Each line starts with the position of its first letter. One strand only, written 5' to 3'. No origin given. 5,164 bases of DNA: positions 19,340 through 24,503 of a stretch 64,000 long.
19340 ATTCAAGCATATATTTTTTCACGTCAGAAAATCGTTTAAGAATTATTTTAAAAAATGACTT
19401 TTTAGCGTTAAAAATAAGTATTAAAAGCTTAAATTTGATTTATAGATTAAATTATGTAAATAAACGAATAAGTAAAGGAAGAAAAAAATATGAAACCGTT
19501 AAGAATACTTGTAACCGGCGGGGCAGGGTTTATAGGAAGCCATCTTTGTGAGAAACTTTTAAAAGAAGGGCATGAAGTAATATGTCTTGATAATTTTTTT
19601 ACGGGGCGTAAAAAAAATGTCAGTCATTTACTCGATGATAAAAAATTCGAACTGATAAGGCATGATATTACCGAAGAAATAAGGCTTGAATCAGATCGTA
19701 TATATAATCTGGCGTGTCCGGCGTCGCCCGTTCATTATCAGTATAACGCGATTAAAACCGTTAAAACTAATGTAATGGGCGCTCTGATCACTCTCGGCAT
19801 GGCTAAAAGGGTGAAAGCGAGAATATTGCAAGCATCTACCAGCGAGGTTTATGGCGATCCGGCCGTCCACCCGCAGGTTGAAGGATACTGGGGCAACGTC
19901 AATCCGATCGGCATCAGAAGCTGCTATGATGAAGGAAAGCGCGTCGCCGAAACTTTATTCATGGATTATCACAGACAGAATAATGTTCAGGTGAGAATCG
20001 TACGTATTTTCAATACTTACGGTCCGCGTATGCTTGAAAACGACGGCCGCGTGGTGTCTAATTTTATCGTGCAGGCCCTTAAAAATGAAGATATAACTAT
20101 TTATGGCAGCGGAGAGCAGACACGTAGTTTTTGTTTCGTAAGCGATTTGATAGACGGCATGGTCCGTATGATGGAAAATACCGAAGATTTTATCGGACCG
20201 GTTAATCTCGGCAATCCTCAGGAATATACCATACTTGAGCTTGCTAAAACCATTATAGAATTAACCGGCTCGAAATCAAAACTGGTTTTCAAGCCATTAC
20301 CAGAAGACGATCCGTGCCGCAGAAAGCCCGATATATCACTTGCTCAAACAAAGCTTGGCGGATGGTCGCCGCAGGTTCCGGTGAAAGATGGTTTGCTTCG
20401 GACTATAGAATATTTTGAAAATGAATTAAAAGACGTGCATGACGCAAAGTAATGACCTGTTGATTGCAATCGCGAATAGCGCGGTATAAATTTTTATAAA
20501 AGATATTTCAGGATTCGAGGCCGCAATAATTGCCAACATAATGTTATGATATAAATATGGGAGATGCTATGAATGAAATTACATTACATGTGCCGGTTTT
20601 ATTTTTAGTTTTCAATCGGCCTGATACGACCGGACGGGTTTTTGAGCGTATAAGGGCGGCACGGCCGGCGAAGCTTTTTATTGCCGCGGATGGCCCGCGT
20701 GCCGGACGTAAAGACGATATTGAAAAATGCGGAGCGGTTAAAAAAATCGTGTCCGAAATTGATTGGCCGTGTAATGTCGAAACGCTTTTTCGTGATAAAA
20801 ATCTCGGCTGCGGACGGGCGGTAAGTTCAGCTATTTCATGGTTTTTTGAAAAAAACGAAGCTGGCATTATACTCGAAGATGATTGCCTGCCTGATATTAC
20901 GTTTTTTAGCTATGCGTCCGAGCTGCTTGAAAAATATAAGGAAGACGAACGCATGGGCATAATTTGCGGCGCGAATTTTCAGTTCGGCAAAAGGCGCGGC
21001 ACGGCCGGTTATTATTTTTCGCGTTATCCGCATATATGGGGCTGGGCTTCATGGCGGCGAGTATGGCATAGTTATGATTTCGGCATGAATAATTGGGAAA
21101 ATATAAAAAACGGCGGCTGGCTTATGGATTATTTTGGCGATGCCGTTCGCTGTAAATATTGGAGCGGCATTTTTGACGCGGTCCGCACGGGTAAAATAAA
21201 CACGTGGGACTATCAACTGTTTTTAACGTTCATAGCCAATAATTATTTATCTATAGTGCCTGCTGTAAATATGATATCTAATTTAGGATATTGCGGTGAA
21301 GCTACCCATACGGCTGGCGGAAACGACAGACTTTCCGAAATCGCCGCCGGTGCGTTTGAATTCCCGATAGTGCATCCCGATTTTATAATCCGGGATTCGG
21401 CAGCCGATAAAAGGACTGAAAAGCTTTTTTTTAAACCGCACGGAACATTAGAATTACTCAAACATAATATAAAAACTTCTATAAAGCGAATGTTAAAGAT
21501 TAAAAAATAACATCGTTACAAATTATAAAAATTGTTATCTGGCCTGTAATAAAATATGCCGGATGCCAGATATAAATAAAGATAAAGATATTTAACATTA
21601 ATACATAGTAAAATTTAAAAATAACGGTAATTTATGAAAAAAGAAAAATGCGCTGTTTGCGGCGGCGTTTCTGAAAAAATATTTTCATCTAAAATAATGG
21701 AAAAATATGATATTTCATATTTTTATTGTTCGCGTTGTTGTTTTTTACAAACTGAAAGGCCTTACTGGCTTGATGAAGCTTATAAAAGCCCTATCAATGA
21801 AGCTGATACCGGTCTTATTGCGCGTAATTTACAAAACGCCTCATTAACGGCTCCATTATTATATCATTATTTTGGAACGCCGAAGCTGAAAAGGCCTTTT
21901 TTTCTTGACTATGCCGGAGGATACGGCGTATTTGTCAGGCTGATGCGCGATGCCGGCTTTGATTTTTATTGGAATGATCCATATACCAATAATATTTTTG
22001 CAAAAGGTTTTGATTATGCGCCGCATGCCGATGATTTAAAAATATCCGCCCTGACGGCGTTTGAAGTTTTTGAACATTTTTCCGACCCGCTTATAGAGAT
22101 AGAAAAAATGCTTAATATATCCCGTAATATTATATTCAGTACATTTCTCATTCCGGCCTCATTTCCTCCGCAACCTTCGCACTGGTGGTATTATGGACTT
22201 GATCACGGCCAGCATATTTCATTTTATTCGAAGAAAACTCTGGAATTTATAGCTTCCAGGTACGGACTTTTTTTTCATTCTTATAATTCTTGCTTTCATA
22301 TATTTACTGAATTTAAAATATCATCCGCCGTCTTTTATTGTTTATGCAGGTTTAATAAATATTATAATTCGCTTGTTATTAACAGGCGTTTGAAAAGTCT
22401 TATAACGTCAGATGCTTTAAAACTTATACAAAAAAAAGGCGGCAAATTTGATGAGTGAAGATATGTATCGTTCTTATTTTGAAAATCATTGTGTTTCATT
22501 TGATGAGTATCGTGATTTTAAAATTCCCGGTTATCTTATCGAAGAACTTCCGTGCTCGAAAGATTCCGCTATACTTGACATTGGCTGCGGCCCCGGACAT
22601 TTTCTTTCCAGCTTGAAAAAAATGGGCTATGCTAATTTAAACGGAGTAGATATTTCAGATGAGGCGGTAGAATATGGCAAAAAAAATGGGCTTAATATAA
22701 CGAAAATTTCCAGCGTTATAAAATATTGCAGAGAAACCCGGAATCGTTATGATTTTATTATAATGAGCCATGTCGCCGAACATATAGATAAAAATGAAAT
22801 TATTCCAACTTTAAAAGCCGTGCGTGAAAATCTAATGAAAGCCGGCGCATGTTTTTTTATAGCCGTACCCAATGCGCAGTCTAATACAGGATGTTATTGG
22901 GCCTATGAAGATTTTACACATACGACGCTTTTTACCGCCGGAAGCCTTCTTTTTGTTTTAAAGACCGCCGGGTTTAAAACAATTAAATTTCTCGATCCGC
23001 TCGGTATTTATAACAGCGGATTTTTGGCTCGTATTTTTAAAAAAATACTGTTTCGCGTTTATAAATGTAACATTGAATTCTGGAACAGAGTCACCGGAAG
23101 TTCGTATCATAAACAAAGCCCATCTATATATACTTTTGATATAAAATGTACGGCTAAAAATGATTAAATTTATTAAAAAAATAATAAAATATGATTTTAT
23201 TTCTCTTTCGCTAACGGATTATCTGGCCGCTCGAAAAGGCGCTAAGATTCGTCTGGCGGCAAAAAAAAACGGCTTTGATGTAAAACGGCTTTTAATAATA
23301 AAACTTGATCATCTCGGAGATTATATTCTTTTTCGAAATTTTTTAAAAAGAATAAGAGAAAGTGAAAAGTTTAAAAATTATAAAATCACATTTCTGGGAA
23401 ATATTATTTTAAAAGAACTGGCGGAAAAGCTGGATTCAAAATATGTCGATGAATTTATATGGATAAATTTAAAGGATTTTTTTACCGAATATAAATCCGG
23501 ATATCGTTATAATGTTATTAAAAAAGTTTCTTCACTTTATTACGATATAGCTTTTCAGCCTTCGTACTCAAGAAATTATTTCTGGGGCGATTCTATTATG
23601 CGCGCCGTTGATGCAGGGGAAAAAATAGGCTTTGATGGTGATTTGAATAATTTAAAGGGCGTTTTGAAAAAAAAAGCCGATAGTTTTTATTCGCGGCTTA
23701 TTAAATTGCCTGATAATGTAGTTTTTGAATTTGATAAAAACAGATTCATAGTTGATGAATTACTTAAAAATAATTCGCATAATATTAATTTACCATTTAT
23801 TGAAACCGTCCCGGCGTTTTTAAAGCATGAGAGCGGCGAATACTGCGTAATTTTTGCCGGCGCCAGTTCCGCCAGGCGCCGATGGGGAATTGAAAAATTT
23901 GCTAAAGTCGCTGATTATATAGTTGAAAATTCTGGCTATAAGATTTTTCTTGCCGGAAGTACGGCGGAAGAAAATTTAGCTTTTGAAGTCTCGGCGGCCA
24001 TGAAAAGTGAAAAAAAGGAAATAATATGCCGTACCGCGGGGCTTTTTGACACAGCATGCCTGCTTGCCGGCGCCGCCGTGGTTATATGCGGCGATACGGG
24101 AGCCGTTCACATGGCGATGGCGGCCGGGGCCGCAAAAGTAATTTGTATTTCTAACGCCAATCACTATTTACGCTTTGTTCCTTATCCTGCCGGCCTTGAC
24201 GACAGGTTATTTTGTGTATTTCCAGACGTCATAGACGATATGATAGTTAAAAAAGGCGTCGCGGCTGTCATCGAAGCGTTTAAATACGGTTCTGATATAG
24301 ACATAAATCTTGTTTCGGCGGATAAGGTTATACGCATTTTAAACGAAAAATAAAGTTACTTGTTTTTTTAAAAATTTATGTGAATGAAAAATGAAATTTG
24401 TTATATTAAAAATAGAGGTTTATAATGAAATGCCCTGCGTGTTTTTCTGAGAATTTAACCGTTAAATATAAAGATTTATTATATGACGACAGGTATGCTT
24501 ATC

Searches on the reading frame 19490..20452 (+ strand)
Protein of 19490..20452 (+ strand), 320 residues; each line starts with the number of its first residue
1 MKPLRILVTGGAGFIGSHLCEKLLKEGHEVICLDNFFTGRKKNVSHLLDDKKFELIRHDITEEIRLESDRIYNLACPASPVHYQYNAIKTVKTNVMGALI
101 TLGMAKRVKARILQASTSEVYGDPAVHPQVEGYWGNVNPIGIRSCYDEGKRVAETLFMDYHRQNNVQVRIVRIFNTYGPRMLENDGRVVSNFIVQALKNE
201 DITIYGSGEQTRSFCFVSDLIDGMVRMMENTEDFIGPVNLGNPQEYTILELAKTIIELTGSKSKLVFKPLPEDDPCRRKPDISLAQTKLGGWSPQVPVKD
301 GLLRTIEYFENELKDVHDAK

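Call 99: search_protein_families(library=pfam, proteins=[window:19490-20452:+], max_evalue=0.00001)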
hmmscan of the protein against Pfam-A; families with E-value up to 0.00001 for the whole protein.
window:19490-20452:+ (320 aa): 6 families
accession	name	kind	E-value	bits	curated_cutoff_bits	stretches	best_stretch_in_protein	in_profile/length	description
PF16363.11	GDP_Man_Dehyd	-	9.3e-50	170.4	27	1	7-302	1-329/332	GDP-mannose 4,6 dehydratase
PF01370.27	Epimerase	-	2.8e-48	164.9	20.9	1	6-233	1-230/240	NAD dependent epimerase/dehydratase family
PF01073.25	3Beta_HSD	-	7.8e-11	42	22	1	7-220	1-221/280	3-beta hydroxysteroid dehydrogenase/isomerase family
PF07993.18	NAD_binding_4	-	1.8e-10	40.9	20.1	1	8-173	1-204/258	Male sterility protein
PF02719.21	Polysacc_synt_2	-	6.3e-10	39.1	20.2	1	6-264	1-252/293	Polysaccharide biosynthesis protein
PF04321.23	RmlD_sub_bind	-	5.2e-07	29.5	27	1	5-271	2-242/287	RmlD substrate binding domain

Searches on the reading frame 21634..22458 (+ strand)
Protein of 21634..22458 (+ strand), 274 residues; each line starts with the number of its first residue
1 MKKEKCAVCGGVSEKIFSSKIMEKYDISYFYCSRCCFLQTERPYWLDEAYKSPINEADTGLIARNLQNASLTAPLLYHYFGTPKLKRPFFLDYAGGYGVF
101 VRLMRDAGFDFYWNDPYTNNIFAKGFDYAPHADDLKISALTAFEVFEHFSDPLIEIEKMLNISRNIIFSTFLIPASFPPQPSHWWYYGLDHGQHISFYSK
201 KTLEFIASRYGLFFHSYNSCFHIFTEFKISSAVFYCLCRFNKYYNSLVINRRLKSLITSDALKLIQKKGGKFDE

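Call 59: search_protein_families(library=pfam, proteins=[window:21634-22458:+], max_evalue=1)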
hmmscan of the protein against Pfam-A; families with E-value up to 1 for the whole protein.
window:21634-22458:+ (274 aa): 2 families
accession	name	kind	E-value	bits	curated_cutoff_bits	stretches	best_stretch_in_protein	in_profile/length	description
PF13489.12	Methyltransf_23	-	5.3e-16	59.2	27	1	77-212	13-159/164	Methyltransferase domain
PF02132.21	RecR_ZnF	-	0.092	13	22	0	31-41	3-13/21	RecR, Cys4-zinc finger domain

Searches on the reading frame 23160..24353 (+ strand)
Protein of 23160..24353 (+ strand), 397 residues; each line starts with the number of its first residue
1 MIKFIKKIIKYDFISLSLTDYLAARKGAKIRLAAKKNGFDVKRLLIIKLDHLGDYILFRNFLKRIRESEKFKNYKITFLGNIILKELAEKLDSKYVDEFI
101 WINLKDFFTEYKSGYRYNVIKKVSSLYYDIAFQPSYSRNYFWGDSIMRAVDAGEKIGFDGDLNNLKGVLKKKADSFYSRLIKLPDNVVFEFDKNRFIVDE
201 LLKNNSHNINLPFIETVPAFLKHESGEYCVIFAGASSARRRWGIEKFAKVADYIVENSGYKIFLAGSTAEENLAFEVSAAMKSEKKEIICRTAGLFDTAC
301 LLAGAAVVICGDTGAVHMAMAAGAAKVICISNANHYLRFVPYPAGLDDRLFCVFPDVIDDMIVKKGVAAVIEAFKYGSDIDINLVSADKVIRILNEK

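Call 59: search_protein_families(library=pfam, proteins=[window:23160-24353:+], max_evalue=1)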
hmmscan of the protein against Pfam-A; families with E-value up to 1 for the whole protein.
window:23160-24353:+ (397 aa): 2 families
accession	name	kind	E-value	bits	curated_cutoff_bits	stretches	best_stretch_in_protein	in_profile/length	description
PF01075.23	Glyco_transf_9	-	4.1e-13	49.6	22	1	202-324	89-203/247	Glycosyltransferase family 9 (heptosyltransferase)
PF00936.24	BMC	-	0.029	14.8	24.5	1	304-327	38-61/75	BMC domain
